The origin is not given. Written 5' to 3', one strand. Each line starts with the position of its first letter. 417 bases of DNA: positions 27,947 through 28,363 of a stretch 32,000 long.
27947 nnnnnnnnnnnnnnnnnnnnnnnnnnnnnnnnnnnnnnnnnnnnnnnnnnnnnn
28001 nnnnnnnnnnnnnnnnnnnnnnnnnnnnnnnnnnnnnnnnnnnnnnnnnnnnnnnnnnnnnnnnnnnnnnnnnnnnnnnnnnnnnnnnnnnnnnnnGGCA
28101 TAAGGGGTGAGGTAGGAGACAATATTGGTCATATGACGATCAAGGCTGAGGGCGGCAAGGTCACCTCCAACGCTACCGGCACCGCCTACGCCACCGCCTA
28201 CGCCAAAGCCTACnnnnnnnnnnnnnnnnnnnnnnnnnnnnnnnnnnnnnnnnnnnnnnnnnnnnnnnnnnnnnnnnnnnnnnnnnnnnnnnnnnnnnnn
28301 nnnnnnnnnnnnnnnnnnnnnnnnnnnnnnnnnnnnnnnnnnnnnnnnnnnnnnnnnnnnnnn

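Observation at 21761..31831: Tandem triplet of autotransporters built from an unrecognised repeat present in about 12, 4 and 23 copies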

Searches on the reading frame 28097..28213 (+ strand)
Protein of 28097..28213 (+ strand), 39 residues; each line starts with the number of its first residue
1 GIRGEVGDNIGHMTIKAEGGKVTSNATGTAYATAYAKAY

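Call 52: search_protein_representatives(alignment_id=A5)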
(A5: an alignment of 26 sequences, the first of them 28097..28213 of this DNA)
Query: 26 sequences, 39 profile positions. Proteins with E-value up to 0.001 (for the whole library): 37; up to 1e-10: 20; up to 1e-30: 3. The best 37 are listed.
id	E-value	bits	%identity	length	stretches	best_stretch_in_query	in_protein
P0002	1.6e-121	411.9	-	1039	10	1-39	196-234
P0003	6.2e-46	170.0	-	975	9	1-36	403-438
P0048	1.2e-34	133.9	-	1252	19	8-35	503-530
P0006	2.6e-27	110.4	-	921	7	1-39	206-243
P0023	2.4e-22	94.5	-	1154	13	8-37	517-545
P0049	9.1e-20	86.3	-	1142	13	8-35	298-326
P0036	1.6e-18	82.3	-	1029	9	8-39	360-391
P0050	2.4e-16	75.4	-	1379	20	5-38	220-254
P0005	4.6e-16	74.4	-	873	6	1-39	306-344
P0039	1.1e-15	73.2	-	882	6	9-35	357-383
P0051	1.2e-15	73.2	-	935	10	8-34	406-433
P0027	2.5e-15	72.1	-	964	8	8-35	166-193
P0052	3.1e-15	71.8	-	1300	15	8-37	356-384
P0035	8.0e-15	70.5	-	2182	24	8-39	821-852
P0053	5.7e-13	64.5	-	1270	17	1-35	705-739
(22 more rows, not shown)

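Call 66: search_solved_structures(query=A5, max_evalue=10, show_alignments=3)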
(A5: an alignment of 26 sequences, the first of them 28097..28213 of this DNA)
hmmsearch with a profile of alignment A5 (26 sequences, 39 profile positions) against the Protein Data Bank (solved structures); distinct sequences matched with E-value up to 10: 8.
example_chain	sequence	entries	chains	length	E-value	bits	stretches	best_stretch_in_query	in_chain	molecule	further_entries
6tjh_A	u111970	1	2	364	4.8e-05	26.3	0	6-13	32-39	Cake9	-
6tji_A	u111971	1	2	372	5.8e-05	26.1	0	6-13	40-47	Cake10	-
6tjg_A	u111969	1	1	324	0.00017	24.6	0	6-13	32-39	Cake8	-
6tjf_A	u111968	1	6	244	0.0029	20.6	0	6-13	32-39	Cake6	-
6tje_A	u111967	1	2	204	0.015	18.4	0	6-13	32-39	Cake5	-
6tjd_A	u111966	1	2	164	0.089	15.9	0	6-13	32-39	Cake4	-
9axt_AR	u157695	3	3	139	0.63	13.2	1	12-24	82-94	Small ribosomal subunit protein uS11B | Small ribosomal subunit protein uS11A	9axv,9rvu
6tjc_A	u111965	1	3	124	0.68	13.1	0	6-13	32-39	Cake3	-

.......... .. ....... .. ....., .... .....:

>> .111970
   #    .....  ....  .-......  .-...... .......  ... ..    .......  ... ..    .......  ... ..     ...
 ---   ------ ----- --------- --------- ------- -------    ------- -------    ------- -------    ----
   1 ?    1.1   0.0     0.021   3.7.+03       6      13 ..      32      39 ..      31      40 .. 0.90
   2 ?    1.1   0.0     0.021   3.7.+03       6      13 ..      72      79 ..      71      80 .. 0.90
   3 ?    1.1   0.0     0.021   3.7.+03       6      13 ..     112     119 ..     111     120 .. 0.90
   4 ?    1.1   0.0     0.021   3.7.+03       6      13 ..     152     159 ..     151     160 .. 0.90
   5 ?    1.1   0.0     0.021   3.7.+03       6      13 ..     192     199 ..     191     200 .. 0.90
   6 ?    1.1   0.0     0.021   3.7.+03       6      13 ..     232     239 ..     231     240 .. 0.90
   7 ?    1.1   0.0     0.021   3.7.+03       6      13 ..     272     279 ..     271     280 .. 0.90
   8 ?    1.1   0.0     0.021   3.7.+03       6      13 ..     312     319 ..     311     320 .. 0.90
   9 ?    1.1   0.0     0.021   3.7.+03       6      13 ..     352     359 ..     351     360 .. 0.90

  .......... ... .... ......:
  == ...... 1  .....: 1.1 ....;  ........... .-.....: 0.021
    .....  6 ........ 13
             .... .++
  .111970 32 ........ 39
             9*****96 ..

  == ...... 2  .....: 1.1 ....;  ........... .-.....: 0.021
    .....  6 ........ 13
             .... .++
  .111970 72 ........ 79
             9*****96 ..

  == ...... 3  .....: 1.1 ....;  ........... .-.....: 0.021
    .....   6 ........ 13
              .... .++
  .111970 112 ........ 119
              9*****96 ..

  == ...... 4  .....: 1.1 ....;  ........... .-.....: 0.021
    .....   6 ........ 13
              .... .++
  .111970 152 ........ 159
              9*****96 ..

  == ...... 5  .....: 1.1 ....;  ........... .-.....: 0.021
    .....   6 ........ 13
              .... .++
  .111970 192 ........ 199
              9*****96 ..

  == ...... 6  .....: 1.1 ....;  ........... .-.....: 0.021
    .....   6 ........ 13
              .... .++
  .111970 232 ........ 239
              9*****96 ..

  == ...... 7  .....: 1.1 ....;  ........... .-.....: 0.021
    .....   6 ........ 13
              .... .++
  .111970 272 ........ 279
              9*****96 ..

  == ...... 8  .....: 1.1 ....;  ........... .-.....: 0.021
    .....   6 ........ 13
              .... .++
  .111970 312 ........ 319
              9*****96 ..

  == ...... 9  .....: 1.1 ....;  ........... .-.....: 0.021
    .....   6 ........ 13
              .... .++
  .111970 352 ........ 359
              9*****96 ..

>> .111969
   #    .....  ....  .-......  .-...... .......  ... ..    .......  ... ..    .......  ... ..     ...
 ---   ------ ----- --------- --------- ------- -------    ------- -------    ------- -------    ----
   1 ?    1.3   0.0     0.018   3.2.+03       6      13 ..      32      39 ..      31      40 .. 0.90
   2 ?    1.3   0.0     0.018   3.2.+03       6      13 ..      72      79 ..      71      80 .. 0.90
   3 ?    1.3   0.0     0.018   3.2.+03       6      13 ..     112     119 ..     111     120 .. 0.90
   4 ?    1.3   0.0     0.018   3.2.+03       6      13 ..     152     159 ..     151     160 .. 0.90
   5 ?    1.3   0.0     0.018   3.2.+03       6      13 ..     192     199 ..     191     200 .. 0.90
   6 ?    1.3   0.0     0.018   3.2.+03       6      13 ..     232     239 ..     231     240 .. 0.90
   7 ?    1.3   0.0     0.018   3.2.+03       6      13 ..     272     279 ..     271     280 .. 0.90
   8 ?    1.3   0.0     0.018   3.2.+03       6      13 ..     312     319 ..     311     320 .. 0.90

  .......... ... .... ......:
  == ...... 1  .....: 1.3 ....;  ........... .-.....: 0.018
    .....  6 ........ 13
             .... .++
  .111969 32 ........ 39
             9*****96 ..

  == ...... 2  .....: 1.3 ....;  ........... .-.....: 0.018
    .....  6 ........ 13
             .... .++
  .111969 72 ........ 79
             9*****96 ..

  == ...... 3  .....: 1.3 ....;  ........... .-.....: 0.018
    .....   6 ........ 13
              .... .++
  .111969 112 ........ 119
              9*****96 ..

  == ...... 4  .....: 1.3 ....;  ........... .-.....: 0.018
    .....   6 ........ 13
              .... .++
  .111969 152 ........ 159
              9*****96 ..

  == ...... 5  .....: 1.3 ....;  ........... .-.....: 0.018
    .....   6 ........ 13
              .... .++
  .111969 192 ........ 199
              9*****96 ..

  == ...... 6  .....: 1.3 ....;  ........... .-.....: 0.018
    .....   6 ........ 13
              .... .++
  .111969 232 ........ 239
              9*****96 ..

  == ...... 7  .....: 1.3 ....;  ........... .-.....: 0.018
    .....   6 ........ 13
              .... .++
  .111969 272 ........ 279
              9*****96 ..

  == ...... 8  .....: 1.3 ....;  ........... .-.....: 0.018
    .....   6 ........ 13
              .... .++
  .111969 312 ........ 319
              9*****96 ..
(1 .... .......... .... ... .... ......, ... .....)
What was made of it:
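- Tried and rejected: I rejected this as chance (call 66).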
